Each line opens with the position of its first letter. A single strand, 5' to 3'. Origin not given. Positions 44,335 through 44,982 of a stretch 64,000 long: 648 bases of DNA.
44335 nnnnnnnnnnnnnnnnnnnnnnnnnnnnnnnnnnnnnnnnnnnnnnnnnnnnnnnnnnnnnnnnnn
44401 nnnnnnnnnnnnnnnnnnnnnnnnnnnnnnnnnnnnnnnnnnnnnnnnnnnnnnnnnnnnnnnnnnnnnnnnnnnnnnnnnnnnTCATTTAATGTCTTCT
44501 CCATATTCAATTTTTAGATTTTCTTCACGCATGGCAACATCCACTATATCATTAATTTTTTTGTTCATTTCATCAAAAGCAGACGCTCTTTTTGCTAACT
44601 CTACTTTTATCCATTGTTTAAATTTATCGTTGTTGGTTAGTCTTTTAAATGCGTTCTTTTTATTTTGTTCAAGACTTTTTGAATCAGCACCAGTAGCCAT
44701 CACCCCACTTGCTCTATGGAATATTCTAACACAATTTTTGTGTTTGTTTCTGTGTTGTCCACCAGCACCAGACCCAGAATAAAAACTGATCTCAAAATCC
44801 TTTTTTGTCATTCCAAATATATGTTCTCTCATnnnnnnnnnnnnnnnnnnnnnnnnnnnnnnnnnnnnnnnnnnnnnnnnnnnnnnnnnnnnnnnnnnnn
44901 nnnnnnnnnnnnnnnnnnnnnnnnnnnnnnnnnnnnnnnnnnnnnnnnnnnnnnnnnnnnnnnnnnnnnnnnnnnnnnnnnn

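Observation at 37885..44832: RNA and translation-maintenance island: RtcB ligase, split CCA enzyme, orphan tRNA fragment, Cys-phosphatase and ArfB-like peptidyl-tRNA hydrolase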

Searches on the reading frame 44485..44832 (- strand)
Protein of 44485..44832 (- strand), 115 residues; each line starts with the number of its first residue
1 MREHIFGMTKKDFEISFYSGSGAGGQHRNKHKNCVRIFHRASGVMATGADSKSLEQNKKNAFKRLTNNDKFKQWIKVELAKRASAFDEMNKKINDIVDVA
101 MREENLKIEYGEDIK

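Call 4: search_protein_families(library=pfam, proteins=[window:44485-44832:-], max_evalue=0.01)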
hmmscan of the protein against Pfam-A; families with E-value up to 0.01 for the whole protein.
window:44485-44832:- (115 aa): 1 family
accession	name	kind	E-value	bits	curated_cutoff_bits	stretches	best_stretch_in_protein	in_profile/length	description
PF00472.26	RF-1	-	1.6e-15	57.5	35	1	8-87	7-84/116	RF-1 domain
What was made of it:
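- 44485..44832 (-): Stand-alone GGQ peptidyl-tRNA hydrolase domain (115 aa, release-factor domain 3 type). Pfam RF-1 E 1.6e-15 (call 4).
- Checked: A GGQ / RF-1 domain protein, 44485-44832 (Pfam E 1.6e-15, call 4).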

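Call 16: search_protein_families(library=phrogs, proteins=[window:44485-44832:-], max_evalue=0.01)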
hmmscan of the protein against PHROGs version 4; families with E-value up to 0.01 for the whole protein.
window:44485-44832:- (115 aa): 3 families
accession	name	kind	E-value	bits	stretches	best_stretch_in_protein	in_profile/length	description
phrog_3122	-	other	5.2e-18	66.4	1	2-113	21-124/136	RF-1 domain peptide chain release factor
phrog_19918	-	unknown function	5e-11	43.5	1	8-76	215-285/355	-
phrog_20323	-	other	3e-05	24.8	1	21-67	14-60/73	RF-1 domain peptide chain release factor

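Call 19: search_dna_similar(query=window:44485-44832:-, collection=phages, mode=protein, max_rows=25, max_evalue=0.001)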
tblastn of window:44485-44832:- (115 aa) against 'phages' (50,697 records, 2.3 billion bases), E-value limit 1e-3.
Records with a match: 239; places in all: 239; records where one place covers at least 80% of the query: 204.
Best place of each record, by identity: <60% 239.
By first word of the organism name: Mycobacterium 206; Bacteriophage 10; Listeria 8; Staphylococcus 4; Tunturiibacter 2; Enterococcus 2; Salmonella 2; Acinetobacter 2; Mycolicibacterium 1; Escherichia 1; and 1 more.
By host as written in the record: Mycobacterium smegmatis mc2 155 158; Mycobacterium smegmatis mc#155 23; - 17; Listeria monocytogenes 8; Mycobacterium sp. 6; Mycobacterium smegmatis mc2155 4; Staphylococcus aureus 4; Mycobacterium smegmatius mc2 155 3; and 13 more.
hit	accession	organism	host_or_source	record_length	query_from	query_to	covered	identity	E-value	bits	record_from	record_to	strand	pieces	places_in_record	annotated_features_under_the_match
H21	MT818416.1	Mycobacterium phage BackyardAgain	Mycobacterium smegmatis mc#155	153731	2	115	99%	37.7%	5e-12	66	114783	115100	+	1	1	206: RF-1 peptide chain release factor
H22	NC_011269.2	Mycobacterium phage ScottMcG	-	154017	2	115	99%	37.7%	5e-12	66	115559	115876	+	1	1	204: RF-1 domain peptide chain release factor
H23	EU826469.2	Mycobacterium phage ScottMcG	Mycobacterium sp.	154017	2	115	99%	37.7%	5e-12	66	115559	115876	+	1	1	204: RF-1 peptide chain release factor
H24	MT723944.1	Mycobacterium phage ChaylaJr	Mycobacterium smegmatis mc#155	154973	2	115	99%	37.7%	5e-12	66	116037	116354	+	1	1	208: RF-1 peptide chain release factor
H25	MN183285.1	Mycobacterium phage YoungMoneyMata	Mycobacterium smegmatis mc2 155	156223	2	115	99%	37.7%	5e-12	66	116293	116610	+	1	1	209: RF-1 peptide chain release factor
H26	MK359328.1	Mycobacterium phage EmmaElysia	Mycobacterium smegmatis mc2 155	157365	2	115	99%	37.7%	5e-12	66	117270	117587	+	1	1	214: RF-1 peptide chain release factor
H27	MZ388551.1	Mycobacterium phage Delylah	Mycobacterium smegmatis mc#155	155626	2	115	99%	36.8%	7e-12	66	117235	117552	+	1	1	212: RF-1 peptide chain release factor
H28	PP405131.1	Mycobacterium phage DirtMonster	Mycobacterium smegmatis mc#155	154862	2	115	99%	36.8%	8e-12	66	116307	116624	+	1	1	203: RF-1 peptide chain release factor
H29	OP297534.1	Mycobacterium phage Turret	Mycobacterium smegmatis mc2 155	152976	2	115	99%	36.8%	9e-12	66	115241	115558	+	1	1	203: RF-1 peptide chain release factor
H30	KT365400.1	Mycobacterium phage ErnieJ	Mycobacterium smegmatis mc2 155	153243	2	115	99%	36.8%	9e-12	66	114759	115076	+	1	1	RF-1 peptide chain release factor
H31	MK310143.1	Mycobacterium phage Dietrick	Mycobacterium smegmatis mc2 155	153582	2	115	99%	36.8%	9e-12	66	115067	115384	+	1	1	199: RF-1 peptide chain release factor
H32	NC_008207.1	Mycobacterium phage Catera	Mycobacterium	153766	2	115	99%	36.8%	9e-12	66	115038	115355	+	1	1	RF-1 domain peptide chain release factor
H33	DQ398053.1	Mycobacterium phage Catera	Mycobacterium sp.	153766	2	115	99%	36.8%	9e-12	66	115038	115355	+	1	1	202: hypothetical protein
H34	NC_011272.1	Mycobacterium phage Rizal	-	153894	2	115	99%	36.8%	9e-12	66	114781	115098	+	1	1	202: gp202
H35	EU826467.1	Mycobacterium phage Rizal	Mycobacterium sp.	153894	2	115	99%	36.8%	9e-12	66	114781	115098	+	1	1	202: hypothetical protein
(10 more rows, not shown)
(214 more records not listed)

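Call 20: get_annotated_region(hit=H22, flank=12000)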
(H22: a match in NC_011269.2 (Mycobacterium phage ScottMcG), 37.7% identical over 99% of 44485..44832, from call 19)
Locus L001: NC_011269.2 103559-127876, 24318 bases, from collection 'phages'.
description: Mycobacterium phage ScottMcG, complete genome.
organism: Mycobacterium phage ScottMcG (NCBI taxid 546807)
taxonomy: Viruses; Duplodnaviria; Heunggongvirae; Uroviricota; Caudoviricetes; Ceeclamvirinae; Bixzunavirus; Bixzunavirus Bxz1
host: -; source: -; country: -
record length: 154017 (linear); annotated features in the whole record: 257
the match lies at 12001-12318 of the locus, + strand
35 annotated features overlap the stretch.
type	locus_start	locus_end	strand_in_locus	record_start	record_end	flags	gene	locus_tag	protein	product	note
CDS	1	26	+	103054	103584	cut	190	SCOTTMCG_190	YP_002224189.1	hypothetical protein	-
CDS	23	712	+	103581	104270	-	191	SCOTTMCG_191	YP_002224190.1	thymidylate kinase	aminotransferase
CDS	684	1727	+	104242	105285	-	192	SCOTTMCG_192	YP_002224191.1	aminotransferase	aminotansferase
CDS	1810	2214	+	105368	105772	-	193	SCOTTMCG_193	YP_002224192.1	hypothetical protein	-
CDS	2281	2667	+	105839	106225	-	194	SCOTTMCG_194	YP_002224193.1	hypothetical protein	-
CDS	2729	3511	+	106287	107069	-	195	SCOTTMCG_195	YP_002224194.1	DnaC-like helicase loader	putative DnaC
CDS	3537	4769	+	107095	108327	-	196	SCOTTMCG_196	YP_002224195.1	helicase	helicase DnaB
CDS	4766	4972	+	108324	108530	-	197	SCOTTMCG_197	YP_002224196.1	hypothetical protein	-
CDS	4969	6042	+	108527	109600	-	198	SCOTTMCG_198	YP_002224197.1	DNA primase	-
CDS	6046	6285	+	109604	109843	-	199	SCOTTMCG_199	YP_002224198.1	hypothetical protein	-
CDS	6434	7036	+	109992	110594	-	200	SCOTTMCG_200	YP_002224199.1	hypothetical protein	-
CDS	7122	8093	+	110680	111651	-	201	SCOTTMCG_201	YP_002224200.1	single strand DNA binding protein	-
CDS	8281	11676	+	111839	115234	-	202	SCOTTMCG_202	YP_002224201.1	DNA polymerase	DNA pol III alpha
CDS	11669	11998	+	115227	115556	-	203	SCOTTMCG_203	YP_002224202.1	hypothetical protein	-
CDS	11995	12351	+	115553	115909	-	204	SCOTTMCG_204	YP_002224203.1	RF-1 domain peptide chain release factor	RF1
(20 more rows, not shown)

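Call 21: find_related_loci(query=window:44485-44832:-, collection=viral_contigs, flank=10000)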
Query window:44485-44832:- (115 aa) in viral_contigs; peptide patterns used: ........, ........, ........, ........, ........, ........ (x = any residue, [..] = any of these).
24 stretches matched a pattern; 10 encode a relative of the query (tblastn E <= 1e-3); 10 distinct loci.
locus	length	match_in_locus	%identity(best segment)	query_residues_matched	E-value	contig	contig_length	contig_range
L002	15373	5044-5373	57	2-111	1e-37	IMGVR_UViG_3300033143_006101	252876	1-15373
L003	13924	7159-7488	57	2-111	9e-38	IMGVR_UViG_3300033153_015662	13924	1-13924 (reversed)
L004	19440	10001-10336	54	2-110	7e-35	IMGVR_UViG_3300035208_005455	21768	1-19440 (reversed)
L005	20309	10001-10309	53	5-111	1e-33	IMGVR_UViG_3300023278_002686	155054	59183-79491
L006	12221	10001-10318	46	5-110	2e-30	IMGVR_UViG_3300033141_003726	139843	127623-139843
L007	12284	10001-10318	46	5-110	2e-30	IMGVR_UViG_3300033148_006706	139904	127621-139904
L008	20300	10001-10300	49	5-109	2e-25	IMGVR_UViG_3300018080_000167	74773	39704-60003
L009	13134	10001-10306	42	5-110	4e-23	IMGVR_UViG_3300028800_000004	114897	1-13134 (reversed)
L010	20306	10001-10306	42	5-110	4e-23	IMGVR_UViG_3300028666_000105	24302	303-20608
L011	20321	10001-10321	39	2-110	7e-23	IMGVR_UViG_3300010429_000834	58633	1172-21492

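Call 27: search_solved_structures(query=window:44485-44832:-, max_evalue=0.01, show_alignments=4)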
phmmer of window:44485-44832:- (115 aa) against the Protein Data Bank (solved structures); distinct sequences matched with E-value up to 0.01: 38.
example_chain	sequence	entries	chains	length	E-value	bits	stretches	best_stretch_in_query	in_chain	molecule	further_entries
7a5h_C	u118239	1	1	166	5.1e-07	32.9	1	7-67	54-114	Probable peptide chain release factor C12orf65, mitochondrial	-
2rsm_A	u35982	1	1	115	5.3e-07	32.8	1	8-66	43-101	Probable peptide chain release factor C12orf65 homolog, mitochondrial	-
1gqe_A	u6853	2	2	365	5.7e-07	32.7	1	11-67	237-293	RELEASE FACTOR 2 | peptide chain release factor RF-2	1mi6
5czp_QY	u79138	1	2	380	1.1e-06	31.8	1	11-67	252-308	Peptide chain release factor 2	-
6ot3_A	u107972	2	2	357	1.2e-06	31.6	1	11-66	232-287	Peptide chain release factor 2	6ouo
6ost_7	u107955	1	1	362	1.3e-06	31.6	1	11-66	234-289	Peptide chain release factor 2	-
1ml5_Z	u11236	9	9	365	1.3e-06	31.6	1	11-66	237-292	Peptide chain release factor 2 | Peptide chain release factor RF2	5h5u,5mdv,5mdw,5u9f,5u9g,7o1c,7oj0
8p16_6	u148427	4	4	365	1.3e-06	31.6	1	11-66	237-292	Peptide chain release factor RF2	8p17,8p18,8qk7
6c4h_v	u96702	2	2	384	1.3e-06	31.6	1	11-66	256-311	Peptide chain release factor RF2 | Peptide chain release factor 2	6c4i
5u4i_v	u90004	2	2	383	1.3e-06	31.6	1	11-66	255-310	Peptide chain release factor 2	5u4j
6ogf_8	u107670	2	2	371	1.3e-06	31.6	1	11-66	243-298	Peptide chain release factor 2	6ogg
5dfe_QY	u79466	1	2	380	1.3e-06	31.6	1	11-66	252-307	Peptide chain release factor 2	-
6og7_8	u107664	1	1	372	1.3e-06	31.6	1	11-66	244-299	Peptide chain release factor RF2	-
5mgp_z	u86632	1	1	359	8.9e-06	28.9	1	11-66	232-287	Peptide chain release factor 2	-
9fy1_8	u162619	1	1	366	1.3e-05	28.4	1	9-66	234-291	Peptide chain release factor 2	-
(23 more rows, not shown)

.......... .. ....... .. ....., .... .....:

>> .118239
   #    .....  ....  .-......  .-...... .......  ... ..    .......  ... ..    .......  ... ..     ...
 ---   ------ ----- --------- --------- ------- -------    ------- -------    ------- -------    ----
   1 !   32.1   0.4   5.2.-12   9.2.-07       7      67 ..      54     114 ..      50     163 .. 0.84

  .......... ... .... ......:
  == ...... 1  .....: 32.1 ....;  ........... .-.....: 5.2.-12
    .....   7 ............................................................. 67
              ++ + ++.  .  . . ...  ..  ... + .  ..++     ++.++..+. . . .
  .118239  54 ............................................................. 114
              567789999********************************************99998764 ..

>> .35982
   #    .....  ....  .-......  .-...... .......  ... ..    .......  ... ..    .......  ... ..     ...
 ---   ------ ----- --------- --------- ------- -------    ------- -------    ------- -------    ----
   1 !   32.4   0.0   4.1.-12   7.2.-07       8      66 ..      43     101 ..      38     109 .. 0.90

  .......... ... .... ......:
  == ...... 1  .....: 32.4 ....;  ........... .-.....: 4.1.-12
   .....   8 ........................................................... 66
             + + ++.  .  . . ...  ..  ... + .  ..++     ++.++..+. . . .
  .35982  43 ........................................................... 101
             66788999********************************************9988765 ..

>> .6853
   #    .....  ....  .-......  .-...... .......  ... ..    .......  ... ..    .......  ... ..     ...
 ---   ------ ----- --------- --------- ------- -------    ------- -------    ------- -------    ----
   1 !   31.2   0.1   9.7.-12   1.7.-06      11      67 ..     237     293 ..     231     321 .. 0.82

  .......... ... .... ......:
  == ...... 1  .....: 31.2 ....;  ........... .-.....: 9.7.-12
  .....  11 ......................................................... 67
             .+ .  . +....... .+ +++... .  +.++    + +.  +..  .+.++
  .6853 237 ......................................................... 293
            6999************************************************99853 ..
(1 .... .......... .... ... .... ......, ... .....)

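Call 28: search_protein_families(library=ncbifam, proteins=[window:44485-44832:-], max_evalue=0.01)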
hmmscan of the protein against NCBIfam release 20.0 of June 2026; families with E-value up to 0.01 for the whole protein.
window:44485-44832:- (115 aa): 5 families
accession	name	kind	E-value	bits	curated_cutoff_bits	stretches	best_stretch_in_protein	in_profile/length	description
NF001859.2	PRK00591.1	equivalog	2.6e-12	46.5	400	1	8-67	211-270/347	peptide chain release factor 1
TIGR00020.2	prfB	exception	5.9e-12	45.3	370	1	9-94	225-305/353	peptide chain release factor 2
TIGR00019.1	prfA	equivalog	2.4e-11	43.2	423.25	1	9-67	220-278/361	peptide chain release factor 1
TIGR03072.1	release_prfH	equivalog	2.7e-10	40.1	166.65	1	9-81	104-174/200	peptide chain release factor H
NF006718.0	PRK09256.1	equivalog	0.0002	21.1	100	1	8-38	12-42/140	alternative ribosome rescue aminoacyl-tRNA hydrolase ArfB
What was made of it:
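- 44485..44832 (-): The RF1, RF2 and PrfH models score higher than the ArfB model (call 28).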

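Call 55: find_homologous_proteins(query=window:44485-44832:-, max_evalue=0.001)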
Query window:44485-44832:- (115 aa): 176 proteins with E <= 0.001 among 191 candidates; the best 120 are listed.
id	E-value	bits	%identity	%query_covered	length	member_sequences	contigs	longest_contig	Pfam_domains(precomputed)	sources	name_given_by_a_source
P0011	1.0e-69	249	100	100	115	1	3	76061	PF00472.27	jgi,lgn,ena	-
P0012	1.6e-51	191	77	96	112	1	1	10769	PF00472.27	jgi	-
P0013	3.6e-37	144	62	96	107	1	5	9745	PF00472.27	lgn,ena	-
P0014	1.5e-36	142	62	92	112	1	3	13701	PF00472.27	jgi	-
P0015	2.8e-36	142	62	95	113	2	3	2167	PF00472.27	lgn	-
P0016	1.3e-35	139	60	96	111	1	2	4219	PF00472.27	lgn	-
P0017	2.5e-35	138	61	96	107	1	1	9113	PF00472.27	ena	-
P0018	2.8e-35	138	57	96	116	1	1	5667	PF00472.27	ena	-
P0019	6.0e-35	137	59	96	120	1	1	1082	PF00472.27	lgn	-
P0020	2.4e-34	135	58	95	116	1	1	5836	PF00472.27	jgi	jgi:protein subunit release factor A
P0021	1.1e-33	133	57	96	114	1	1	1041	PF00472.27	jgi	jgi:peptide chain release factor 1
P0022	1.3e-33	133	58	95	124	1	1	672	PF00472.27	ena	-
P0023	1.4e-33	133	57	96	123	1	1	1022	PF00472.27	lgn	-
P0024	3.2e-33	132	56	96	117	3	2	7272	PF00472.27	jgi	jgi:peptide chain release factor 1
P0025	1.7e-32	129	57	92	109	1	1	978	PF00472.27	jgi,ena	-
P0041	2.2e-30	123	52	95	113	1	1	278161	PF00472.27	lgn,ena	-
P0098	6.2e-25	105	48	96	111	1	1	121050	PF00472.27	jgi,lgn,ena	-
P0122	6.1e-22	95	41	99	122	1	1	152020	PF00472.27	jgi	jgi:protein subunit release factor B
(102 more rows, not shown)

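Call 58: find_encoding_contigs(protein=P0041, flank=8000, max_places=1)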
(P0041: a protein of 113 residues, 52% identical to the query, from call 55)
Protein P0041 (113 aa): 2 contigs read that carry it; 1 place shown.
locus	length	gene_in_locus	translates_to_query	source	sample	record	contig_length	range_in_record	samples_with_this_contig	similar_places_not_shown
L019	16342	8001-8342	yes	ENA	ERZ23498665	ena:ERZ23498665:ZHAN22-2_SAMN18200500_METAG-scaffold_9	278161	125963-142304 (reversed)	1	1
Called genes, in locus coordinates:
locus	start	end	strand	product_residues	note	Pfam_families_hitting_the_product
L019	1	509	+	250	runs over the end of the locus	-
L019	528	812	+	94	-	-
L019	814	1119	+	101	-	-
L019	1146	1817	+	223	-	PF02511:Thy1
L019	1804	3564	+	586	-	PF02543:Carbam_trans_N, PF16861:Carbam_trans_C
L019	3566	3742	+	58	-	-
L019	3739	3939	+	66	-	-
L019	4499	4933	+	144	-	PF13392:HNH_3 (weak)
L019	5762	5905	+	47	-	-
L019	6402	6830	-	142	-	-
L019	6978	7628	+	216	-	PF01541:GIY-YIG (weak), PF19835:SegE_GIY-YIG (faint)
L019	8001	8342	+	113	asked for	PF00472:RF-1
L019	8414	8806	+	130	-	-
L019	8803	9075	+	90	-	-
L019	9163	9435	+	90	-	-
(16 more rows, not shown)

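Call 59: find_encoding_contigs(protein=P0122, flank=8000, max_places=1)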
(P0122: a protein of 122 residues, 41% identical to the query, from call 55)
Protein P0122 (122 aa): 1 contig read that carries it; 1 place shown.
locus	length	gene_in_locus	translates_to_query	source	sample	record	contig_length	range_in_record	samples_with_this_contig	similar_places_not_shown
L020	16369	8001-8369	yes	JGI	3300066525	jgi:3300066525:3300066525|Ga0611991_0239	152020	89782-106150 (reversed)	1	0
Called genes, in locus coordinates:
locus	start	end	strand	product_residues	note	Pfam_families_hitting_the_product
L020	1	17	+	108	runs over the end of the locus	-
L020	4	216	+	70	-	-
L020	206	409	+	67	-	-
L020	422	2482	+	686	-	PF14890:Intein_splicing, PF03161:LAGLIDADG_2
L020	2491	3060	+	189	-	-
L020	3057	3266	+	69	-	-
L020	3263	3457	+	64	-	-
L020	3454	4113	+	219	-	PF09116:gp45-slide_C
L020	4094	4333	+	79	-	-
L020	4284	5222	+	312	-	PF13173:AAA_14 (weak), PF13401:AAA_22 (faint), PF00004:AAA, PF13177:DNA_pol3_delta2 (weak), PF21328:Gp44_lid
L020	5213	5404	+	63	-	-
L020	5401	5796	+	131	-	PF16790:Phage_clamp_A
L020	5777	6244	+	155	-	PF01818:Translat_reg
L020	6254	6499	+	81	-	-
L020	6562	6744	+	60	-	-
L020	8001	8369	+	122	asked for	PF00472:RF-1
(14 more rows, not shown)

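Call 60: find_encoding_contigs(protein=P0098, flank=8000, max_places=1)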
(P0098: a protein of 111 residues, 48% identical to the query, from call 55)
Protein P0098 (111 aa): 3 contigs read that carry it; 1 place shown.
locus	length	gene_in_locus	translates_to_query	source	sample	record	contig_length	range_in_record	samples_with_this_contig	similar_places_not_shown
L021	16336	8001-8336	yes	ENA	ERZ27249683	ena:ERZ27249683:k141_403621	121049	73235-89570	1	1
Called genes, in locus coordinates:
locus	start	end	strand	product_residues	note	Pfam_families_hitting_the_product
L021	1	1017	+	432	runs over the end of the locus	PF00990:GGDEF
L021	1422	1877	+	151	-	-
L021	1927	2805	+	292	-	-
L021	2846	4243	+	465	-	-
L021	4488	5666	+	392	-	PF01844:HNH, PF14279:HNH_5 (weak), PF25680:Mom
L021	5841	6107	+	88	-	-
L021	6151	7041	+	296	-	PF00303:Thymidylat_synt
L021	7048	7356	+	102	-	-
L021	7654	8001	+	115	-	-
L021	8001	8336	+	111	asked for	PF00472:RF-1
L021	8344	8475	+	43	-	-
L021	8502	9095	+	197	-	PF01555:N6_N4_Mtase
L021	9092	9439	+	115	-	-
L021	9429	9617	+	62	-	-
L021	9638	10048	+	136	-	-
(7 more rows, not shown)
